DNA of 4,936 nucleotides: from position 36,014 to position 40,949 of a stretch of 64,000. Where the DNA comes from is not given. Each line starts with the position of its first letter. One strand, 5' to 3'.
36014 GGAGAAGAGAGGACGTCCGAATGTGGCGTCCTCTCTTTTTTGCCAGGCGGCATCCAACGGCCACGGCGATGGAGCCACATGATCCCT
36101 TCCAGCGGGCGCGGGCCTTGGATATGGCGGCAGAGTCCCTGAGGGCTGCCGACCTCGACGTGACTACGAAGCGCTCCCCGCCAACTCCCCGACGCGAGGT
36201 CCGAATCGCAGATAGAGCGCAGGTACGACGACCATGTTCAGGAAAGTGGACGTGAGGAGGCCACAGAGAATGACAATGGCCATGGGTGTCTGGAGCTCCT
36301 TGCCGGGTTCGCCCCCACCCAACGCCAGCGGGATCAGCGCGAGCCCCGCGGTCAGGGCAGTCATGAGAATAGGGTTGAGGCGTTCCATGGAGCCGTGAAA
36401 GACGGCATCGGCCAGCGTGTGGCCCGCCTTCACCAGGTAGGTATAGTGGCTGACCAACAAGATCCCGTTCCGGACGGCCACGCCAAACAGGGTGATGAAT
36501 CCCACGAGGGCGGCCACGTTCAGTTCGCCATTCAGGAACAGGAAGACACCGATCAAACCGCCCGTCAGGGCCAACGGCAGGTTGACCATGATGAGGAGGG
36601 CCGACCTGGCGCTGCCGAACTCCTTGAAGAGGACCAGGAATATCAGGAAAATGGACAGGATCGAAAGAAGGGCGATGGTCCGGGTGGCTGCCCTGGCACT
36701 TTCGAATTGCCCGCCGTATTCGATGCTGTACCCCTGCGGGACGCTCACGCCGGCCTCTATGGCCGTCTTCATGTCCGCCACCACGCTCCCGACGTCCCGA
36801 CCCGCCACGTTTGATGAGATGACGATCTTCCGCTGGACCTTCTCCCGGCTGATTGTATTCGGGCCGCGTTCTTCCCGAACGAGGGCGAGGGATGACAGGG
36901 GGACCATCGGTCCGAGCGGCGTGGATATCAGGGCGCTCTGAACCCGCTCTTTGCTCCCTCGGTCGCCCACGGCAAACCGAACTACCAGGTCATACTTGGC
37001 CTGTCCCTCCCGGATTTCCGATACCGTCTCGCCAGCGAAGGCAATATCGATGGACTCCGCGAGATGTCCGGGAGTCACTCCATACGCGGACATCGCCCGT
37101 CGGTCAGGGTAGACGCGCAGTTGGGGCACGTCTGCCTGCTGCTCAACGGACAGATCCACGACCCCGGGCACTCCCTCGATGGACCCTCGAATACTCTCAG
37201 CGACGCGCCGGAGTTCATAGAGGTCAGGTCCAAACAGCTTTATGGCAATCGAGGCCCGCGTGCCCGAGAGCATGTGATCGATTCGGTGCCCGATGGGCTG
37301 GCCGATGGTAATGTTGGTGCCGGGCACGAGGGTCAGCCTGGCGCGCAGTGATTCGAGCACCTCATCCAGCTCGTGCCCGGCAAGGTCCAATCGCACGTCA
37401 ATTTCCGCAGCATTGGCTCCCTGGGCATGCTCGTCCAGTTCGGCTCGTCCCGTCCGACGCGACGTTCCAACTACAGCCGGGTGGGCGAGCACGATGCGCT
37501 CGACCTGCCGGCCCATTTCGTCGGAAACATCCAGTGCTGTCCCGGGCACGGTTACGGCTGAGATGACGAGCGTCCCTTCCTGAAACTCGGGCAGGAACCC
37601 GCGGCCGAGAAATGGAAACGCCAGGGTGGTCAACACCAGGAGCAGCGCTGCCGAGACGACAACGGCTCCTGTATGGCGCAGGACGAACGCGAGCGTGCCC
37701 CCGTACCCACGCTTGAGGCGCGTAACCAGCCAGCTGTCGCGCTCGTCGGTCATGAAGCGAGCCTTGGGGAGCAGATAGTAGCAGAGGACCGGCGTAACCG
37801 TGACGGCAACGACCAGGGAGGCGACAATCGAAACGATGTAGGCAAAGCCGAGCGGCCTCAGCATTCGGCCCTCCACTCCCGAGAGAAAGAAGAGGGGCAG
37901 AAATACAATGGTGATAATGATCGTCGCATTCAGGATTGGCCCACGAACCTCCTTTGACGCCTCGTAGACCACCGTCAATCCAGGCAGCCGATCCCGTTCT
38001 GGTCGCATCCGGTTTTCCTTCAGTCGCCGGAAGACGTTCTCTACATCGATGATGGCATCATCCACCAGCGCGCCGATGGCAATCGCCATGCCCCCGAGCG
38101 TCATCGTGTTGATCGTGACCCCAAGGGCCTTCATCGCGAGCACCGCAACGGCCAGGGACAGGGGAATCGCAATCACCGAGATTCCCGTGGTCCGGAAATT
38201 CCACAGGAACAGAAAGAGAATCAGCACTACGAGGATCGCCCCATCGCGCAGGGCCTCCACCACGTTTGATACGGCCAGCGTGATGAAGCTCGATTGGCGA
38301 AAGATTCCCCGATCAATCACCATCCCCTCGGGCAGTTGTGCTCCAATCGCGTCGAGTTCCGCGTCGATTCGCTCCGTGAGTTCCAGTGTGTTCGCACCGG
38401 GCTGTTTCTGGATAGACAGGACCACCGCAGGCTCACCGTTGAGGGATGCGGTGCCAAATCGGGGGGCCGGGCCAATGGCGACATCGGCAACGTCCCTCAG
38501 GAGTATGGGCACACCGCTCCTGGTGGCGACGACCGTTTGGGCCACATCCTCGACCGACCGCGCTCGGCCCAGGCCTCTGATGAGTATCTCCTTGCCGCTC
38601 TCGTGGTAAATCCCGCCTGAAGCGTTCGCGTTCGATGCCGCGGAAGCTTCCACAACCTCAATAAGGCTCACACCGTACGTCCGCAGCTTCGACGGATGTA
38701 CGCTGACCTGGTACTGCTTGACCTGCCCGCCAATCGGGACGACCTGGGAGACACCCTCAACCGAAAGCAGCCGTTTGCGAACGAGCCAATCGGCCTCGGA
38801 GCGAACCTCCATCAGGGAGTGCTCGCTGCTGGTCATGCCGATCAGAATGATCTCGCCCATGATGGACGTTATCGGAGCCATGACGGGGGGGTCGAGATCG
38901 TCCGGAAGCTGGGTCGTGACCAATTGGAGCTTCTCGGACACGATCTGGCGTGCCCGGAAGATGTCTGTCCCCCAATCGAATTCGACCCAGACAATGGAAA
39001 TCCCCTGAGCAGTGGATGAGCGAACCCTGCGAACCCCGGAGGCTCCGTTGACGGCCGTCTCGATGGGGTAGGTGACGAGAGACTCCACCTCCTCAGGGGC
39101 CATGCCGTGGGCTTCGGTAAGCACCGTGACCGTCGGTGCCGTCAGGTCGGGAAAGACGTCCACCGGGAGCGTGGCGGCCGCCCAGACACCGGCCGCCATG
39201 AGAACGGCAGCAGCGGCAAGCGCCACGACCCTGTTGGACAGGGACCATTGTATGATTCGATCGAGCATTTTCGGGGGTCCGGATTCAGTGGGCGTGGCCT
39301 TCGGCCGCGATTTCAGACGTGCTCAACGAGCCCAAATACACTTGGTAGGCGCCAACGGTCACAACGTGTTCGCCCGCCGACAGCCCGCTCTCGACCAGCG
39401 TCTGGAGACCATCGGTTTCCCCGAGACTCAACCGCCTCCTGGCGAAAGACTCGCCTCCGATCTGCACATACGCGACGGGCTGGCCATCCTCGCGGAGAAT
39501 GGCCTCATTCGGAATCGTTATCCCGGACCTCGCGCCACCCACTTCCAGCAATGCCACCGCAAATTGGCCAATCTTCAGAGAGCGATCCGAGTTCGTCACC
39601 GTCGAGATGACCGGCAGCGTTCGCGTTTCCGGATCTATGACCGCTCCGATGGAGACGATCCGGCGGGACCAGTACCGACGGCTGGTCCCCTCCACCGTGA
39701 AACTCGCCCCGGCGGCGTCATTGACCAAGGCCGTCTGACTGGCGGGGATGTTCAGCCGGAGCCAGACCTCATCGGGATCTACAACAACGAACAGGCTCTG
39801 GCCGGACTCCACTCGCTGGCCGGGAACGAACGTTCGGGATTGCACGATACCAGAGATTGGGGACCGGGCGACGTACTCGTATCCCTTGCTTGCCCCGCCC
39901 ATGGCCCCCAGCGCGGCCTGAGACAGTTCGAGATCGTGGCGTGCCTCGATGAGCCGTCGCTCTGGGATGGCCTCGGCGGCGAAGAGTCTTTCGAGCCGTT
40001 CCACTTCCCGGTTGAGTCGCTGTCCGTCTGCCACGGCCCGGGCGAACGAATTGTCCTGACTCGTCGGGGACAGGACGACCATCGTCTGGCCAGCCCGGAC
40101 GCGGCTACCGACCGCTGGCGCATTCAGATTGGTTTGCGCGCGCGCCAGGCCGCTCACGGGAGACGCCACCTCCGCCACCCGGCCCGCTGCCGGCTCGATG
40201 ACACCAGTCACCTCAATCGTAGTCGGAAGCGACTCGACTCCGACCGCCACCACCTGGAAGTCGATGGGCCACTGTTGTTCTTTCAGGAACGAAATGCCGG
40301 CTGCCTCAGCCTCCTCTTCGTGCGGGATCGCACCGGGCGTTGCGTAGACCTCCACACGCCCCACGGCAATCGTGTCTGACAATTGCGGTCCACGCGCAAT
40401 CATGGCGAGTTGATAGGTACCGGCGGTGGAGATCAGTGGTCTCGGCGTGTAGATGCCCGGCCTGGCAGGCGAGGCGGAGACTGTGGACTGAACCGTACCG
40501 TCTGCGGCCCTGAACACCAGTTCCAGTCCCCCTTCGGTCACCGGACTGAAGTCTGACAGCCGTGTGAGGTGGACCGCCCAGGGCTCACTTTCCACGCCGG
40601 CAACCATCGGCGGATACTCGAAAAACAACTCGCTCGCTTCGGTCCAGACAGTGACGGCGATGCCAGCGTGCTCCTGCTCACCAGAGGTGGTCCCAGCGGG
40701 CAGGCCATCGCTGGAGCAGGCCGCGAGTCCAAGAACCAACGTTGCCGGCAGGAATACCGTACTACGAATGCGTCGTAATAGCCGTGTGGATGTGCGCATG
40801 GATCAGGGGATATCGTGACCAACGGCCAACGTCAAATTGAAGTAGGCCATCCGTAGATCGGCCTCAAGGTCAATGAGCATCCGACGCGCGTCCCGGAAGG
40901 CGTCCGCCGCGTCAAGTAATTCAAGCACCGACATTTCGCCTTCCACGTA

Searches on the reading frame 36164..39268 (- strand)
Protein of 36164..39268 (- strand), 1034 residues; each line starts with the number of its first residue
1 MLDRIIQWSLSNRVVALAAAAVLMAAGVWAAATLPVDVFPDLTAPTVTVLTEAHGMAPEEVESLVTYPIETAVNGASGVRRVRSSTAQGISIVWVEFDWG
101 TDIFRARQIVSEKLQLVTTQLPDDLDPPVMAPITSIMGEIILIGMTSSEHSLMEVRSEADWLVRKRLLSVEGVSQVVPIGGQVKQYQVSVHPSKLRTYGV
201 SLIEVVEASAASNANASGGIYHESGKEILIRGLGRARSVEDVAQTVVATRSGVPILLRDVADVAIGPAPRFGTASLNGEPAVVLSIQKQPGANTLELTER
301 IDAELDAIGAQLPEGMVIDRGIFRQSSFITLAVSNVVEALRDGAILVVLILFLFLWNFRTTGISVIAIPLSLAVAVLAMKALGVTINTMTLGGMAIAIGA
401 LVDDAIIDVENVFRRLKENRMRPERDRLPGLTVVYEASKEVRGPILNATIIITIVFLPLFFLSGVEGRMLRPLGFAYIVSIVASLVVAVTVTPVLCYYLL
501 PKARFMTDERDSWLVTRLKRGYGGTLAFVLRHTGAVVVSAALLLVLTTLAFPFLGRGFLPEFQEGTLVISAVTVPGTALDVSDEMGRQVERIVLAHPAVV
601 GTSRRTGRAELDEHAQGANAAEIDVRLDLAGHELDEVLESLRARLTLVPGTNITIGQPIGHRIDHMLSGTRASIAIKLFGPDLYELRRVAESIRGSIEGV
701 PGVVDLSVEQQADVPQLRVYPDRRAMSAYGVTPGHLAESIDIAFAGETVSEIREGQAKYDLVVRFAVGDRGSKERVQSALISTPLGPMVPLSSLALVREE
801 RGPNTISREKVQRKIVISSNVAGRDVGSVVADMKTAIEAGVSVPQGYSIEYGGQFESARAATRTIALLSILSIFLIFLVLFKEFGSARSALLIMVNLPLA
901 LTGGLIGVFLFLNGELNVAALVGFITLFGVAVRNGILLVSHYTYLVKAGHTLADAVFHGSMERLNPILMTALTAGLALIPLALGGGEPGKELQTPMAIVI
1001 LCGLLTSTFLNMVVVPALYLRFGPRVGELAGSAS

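Call 45: search_protein_families(library=pfam, proteins=[window:36164-39268:-], max_evalue=0.00001)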
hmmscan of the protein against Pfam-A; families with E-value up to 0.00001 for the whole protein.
window:36164-39268:- (1034 aa): 3 families
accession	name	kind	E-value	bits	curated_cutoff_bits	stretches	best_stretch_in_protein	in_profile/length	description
PF00873.25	ACR_tran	-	4.1e-274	912.4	28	1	5-1021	1-1019/1021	AcrB/AcrD/AcrF family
PF03176.21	MMPL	-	1.5e-08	34.5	20.5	1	820-1025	97-305/333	MMPL family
PF02355.23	SecD_SecF_C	-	2.8e-06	27.3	20.5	0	864-1016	34-184/189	Protein export membrane protein SecD/SecF, C-terminal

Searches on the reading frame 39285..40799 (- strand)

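Call 45: search_protein_families(library=pfam, proteins=[window:39285-40799:-], max_evalue=0.00001)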
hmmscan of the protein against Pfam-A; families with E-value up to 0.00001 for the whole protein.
window:39285-40799:- (504 aa): 2 families
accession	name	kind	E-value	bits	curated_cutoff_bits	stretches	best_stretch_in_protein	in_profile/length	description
PF16576.10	HlyD_D23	-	2e-23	83.2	30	1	191-414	2-214/214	Barrel-sandwich domain of CusB or HlyD membrane-fusion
PF13437.12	HlyD_3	-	8.1e-16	59.1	22.2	1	312-410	3-105/106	HlyD family secretion protein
